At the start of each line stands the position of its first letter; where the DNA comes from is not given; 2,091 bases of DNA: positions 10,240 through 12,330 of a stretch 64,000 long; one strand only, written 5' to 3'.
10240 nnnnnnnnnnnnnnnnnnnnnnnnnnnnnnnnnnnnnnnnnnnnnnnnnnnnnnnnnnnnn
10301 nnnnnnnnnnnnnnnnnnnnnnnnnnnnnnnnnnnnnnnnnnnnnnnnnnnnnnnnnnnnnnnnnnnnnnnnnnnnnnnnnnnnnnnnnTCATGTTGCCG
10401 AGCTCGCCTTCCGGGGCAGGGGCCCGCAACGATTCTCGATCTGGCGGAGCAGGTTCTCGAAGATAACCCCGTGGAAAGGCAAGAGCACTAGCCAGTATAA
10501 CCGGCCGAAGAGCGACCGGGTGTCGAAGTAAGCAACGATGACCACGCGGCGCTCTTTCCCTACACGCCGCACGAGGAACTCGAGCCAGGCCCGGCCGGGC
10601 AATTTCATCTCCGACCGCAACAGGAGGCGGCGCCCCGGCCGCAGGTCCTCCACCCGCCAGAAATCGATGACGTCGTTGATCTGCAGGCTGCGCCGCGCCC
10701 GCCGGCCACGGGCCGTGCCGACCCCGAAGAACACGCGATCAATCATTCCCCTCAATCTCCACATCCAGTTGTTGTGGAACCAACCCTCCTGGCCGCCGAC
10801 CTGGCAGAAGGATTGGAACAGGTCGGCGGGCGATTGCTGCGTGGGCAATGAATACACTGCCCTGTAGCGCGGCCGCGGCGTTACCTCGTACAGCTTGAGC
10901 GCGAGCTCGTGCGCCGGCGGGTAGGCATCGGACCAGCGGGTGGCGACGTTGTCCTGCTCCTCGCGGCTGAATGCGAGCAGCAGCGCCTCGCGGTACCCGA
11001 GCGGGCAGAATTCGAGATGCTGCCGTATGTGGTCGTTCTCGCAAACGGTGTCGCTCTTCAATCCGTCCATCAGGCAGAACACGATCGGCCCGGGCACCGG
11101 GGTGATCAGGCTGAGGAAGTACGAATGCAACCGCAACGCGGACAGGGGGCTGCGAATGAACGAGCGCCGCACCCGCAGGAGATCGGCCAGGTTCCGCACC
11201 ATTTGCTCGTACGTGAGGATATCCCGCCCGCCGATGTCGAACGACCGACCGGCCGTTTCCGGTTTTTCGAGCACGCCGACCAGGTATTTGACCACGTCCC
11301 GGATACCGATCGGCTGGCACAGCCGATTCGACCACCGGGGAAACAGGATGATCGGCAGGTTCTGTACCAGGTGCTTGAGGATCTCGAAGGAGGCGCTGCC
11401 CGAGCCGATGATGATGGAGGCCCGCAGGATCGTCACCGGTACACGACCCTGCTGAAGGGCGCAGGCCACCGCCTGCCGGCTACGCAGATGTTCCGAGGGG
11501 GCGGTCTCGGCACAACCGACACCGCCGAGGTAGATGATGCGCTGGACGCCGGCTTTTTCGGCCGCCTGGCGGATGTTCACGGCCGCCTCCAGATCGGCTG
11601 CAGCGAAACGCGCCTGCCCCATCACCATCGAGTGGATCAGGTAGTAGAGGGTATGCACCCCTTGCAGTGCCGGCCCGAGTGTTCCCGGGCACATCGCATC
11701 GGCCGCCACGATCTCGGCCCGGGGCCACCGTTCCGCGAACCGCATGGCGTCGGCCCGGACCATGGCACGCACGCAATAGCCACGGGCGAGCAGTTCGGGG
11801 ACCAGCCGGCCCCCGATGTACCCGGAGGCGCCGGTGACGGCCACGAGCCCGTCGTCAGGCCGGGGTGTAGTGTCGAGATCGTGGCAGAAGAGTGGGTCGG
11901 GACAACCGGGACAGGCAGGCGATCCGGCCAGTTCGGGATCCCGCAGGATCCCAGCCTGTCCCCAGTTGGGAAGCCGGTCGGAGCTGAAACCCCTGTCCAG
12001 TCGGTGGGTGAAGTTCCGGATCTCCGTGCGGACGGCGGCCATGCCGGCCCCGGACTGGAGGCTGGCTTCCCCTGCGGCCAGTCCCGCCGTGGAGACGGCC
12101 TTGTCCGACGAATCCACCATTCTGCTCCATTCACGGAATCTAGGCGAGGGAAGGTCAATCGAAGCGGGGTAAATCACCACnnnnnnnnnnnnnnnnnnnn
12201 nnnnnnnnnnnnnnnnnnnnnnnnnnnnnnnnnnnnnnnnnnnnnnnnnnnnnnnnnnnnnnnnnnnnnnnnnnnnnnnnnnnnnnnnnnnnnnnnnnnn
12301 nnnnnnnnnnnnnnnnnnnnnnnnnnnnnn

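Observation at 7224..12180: ATGA-coupled module: SDR/DUF2867 protein, haem-sensor kinase, receiver-only regulator and GT2 glycosyltransferase under a perfect TATAAT promoter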

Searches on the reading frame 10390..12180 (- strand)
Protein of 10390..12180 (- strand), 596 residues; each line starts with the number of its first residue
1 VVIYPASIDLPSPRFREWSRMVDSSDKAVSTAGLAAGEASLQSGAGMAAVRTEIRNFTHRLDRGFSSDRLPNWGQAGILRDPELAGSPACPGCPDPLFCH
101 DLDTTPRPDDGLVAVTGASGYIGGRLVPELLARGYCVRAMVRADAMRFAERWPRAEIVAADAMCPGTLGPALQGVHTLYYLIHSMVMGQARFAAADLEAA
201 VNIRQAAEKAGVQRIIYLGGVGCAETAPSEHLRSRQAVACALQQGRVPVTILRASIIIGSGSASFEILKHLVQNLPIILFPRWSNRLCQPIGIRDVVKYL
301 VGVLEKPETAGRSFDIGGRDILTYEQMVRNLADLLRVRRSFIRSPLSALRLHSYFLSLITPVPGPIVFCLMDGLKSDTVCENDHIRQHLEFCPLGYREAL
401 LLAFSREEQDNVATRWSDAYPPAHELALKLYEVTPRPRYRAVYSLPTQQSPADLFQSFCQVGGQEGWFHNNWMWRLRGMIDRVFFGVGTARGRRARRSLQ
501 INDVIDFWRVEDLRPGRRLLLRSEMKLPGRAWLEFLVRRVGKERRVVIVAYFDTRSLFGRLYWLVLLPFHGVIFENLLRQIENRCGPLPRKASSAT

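Call 4: search_protein_families(library=pfam, proteins=[window:10390-12180:-], max_evalue=0.01)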
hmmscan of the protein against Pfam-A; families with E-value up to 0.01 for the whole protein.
window:10390-12180:- (596 aa): 6 families
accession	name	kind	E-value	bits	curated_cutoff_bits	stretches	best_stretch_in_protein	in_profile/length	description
PF11066.14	DUF2867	-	7e-31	107.9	27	1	435-575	3-140/142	Protein of unknown function (DUF2867)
PF13460.12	NAD_binding_10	-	1.8e-15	57.7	27.2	1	117-233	1-111/184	NAD(P)H-binding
PF05368.20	NmrA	-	8.3e-12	45.7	27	1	111-225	3-112/298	NmrA-like family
PF01370.27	Epimerase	-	3.4e-08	33.6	20.9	1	113-221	1-116/240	NAD dependent epimerase/dehydratase family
PF01073.25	3Beta_HSD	-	0.00053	19.5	22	1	114-220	1-116/280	3-beta hydroxysteroid dehydrogenase/isomerase family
PF07993.18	NAD_binding_4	-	0.0023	17.6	20.1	0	115-145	1-34/258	Male sterility protein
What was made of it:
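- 10390..12180 (-): YbjT-like SDR–DUF2867 oxidoreductase. This is the longest ORF; the likely start is the ATG at 12120 or at 12042. The TGA stop overlaps the kinase ATG. Pfam NAD_binding_10 (57.7 bits) and DUF2867 (107.9 bits), both above cut-off (call 4).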

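Call 9: find_homologous_proteins(query=window:10390-12180:-, max_evalue=1e-10)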
Query window:10390-12180:- (596 aa): 7568 proteins with E <= 1e-10 among 8000 candidates; the best 120 are listed.
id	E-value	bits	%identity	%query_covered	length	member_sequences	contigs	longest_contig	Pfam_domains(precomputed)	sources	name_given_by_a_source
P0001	2.7e-251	853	54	82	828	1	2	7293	PF16363.12,PF05368.20,PF11066.15,PF01073.26,PF13460.13,PF00106.32,PF01370.28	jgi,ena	-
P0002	1.9e-217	742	65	82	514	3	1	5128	PF05368.20,PF11066.15,PF13460.13,PF01370.28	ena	-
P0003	9.5e-209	713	60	85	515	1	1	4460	PF05368.20,PF11066.15,PF01073.26,PF13460.13,PF01370.28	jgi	jgi:uncharacterized protein YbjT (DUF2867 family)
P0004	2.6e-205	702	61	82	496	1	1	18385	PF05368.20,PF11066.15,PF13460.13,PF01370.28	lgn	-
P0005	2.2e-204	698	63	82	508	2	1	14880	PF05368.20,PF11066.15,PF13460.13,PF01370.28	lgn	-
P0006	3.9e-203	694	59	84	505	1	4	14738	PF05368.20,PF11066.15,PF13460.13,PF01370.28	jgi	-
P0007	6.0e-203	694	60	83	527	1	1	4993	PF05368.20,PF11066.15,PF13460.13,PF01370.28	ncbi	-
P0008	3.4e-202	691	61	82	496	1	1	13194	PF05368.20,PF11066.15,PF07993.19,PF13460.13,PF01370.28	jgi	jgi:uncharacterized protein YbjT (DUF2867 family)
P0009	7.4e-202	690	59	84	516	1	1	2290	PF05368.20,PF11066.15,PF01073.26,PF13460.13,PF01370.28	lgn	-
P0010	1.4e-201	689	61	82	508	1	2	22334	PF05368.20,PF11066.15,PF13460.13,PF01370.28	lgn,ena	-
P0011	1.8e-201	689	59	82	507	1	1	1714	PF05368.20,PF11066.15,PF01073.26,PF13460.13,PF01370.28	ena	-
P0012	2.6e-201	688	62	82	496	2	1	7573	PF05368.20,PF11066.15,PF13460.13,PF01370.28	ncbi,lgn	-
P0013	6.4e-201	687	60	82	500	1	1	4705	PF05368.20,PF11066.15,PF13460.13,PF01370.28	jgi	-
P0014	1.2e-200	686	58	84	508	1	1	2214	PF05368.20,PF11066.15,PF01073.26,PF13460.13,PF01370.28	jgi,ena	-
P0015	1.7e-200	686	60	82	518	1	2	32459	PF05368.20,PF11066.15,PF01073.26,PF13460.13,PF01370.28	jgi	jgi:uncharacterized protein YbjT (DUF2867 family)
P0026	1.2e-198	680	61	82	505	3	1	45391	PF05368.20,PF11066.15,PF01073.26,PF13460.13,PF01370.28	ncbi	-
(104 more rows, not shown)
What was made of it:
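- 10390..12180 (-): More than 7,500 homologues, typically ~496 aa (call 9).
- On YbjT-like SDR–DUF2867: Homologues align over 82% of the ORF (call 9).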

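Call 19: search_protein_families(library=ncbifam, proteins=[window:10390-12042:-], max_evalue=0.01)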
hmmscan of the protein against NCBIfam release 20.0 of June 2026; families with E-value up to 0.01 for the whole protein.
window:10390-12042:- (550 aa): 9 families
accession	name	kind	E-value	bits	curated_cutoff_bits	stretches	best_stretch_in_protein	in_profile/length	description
TIGR03466.1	HpnA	hypoth_equivalog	4.3e-14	52.1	367.65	1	67-180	3-119/327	hopanoid-associated sugar epimerase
NF058621.1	DiazavRedAvaA7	equivalog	9e-07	28.8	400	1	67-170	3-110/304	3-diazoavenalumate denitrifying reductase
NF052578.1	StrlDmthSdmBMthl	equivalog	1.1e-06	28.7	600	1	68-183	4-122/328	sterol demethylase protein SdmB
TIGR04180.1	EDH_00030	hypoth_equivalog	3.3e-06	26.4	475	1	67-171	1-118/297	NAD-dependent 4,6-dehydratase LegB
NF050030.1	thlkprotThyD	equivalog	6e-06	25.7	400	1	67-167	3-106/305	thylakoid membrane protein ThyD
NF004520.0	PRK05865.1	equivalog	0.00079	17.4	1509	1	67-272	3-185/854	sugar epimerase family protein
TIGR01777.1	yfcH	hypoth_equivalog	0.0026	17.4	207.35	0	67-101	1-35/292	TIGR01777 family oxidoreductase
TIGR01746.1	Thioester-redct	subfamily_domain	0.0054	16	213.35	0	67-99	2-36/371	thioester reductase domain-containing protein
NF042423.1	oxyalk_red_Shew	equivalog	0.0055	15.8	580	1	67-172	11-116/331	2-alkyl-3-oxoalkanoate reductase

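Call 26: find_encoding_contigs(protein=P0002, flank=8000, max_places=3)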
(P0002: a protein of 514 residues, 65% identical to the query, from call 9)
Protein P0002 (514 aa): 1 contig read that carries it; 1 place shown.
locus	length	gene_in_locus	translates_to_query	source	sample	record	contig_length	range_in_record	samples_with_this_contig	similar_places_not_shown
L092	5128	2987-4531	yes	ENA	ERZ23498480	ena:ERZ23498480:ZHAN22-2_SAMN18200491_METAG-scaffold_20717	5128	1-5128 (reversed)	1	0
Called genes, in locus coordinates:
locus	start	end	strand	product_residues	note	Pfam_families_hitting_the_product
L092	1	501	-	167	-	?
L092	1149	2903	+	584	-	-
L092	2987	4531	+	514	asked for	PF05368:NmrA, PF01370:Epimerase, PF13460:NAD_binding_10, PF11066:DUF2867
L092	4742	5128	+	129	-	?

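Call 43: find_encoding_contigs(protein=P0026, flank=5000, max_places=2)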
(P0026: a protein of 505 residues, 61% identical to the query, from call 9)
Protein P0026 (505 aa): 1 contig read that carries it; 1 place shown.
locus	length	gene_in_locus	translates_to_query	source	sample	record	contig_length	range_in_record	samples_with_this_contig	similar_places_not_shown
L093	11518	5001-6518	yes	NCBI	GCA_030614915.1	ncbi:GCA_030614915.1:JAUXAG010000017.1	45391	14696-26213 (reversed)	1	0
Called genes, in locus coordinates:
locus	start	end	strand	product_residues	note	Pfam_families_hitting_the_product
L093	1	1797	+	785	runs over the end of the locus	PF03460:NIR_SIR_ferr, PF01077:NIR_SIR, PF03460:NIR_SIR_ferr, PF01077:NIR_SIR (weak), PF01206:TusA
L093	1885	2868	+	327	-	PF00348:polyprenyl_synt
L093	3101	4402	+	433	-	-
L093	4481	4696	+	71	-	-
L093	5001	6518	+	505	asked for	PF05368:NmrA, PF01073:3Beta_HSD (weak), PF01370:Epimerase, PF13460:NAD_binding_10, PF11066:DUF2867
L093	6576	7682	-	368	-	PF25021:TEN_NHL (faint), PF01436:NHL (faint), PF08450:SGL (faint), PF17170:DUF5128 (faint)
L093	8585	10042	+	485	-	PF14522:Cytochrome_C7 (faint), PF09699:Paired_CXXCH_1, PF14537:Cytochrom_c3_2 (weak), PF22113:Mtrc-MtrF_II-IV_dom (weak), PF09699:Paired_CXXCH_1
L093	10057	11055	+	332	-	PF02085:Cytochrom_CIII (faint), PF14522:Cytochrome_C7 (faint), PF09699:Paired_CXXCH_1 (weak), PF14537:Cytochrom_c3_2 (faint), PF09699:Paired_CXXCH_1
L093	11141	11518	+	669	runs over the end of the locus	PF27730:UCP028589 (weak)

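Call 44: find_encoding_contigs(protein=P0005, flank=5000, max_places=2)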
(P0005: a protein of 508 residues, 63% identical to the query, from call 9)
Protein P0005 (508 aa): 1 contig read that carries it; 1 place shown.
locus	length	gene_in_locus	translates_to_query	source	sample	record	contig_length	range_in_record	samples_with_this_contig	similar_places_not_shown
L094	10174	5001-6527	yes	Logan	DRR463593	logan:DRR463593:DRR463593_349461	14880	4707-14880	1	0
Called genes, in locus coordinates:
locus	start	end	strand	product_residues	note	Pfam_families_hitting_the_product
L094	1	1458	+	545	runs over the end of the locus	PF01578:Cytochrom_C_asm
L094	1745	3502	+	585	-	PF00027:cNMP_binding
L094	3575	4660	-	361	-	PF03054:tRNA_Me_trans, PF06508:QueC (faint), PF20259:tRNA_Me_trans_M, PF20258:tRNA_Me_trans_C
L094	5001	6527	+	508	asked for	PF01370:Epimerase, PF05368:NmrA, PF13460:NAD_binding_10, PF11066:DUF2867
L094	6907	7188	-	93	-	-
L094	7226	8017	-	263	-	-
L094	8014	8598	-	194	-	PF00004:AAA (weak), PF03266:NTPase_1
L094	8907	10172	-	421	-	?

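Call 49: find_related_loci(query=window:10390-12042:-, collection=metagenome_contigs, flank=4000)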
Query window:10390-12042:- (550 aa) in metagenome_contigs; peptide patterns used: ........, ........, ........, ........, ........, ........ (x = any residue, [..] = any of these).
404 stretches matched a pattern; 337 encode a relative of the query (tblastn E <= 1e-3); the best 80 are kept; 80 distinct loci.
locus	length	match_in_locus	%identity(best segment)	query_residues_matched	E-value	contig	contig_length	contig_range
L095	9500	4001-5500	61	51-550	0e+0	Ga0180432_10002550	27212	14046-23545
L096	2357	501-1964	60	51-538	0e+0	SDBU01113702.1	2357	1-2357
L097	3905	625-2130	58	37-538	0e+0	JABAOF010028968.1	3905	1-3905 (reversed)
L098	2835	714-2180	60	51-539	0e+0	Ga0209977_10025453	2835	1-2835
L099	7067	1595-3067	60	49-539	0e+0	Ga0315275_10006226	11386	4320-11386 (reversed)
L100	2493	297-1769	59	49-539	0e+0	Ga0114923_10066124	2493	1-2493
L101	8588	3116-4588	61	49-539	0e+0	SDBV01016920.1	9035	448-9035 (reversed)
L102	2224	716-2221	59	40-541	0e+0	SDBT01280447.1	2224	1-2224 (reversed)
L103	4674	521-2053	58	32-540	0e+0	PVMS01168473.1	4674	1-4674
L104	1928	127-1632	58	37-538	0e+0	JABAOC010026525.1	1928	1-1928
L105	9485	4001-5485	59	45-539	0e+0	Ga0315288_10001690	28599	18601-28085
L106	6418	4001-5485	59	45-539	0e+0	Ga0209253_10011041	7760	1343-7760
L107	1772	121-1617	59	41-539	0e+0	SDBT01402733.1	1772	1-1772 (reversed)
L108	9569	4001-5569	56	34-549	0e+0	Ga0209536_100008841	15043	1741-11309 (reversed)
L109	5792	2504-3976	59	49-539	0e+0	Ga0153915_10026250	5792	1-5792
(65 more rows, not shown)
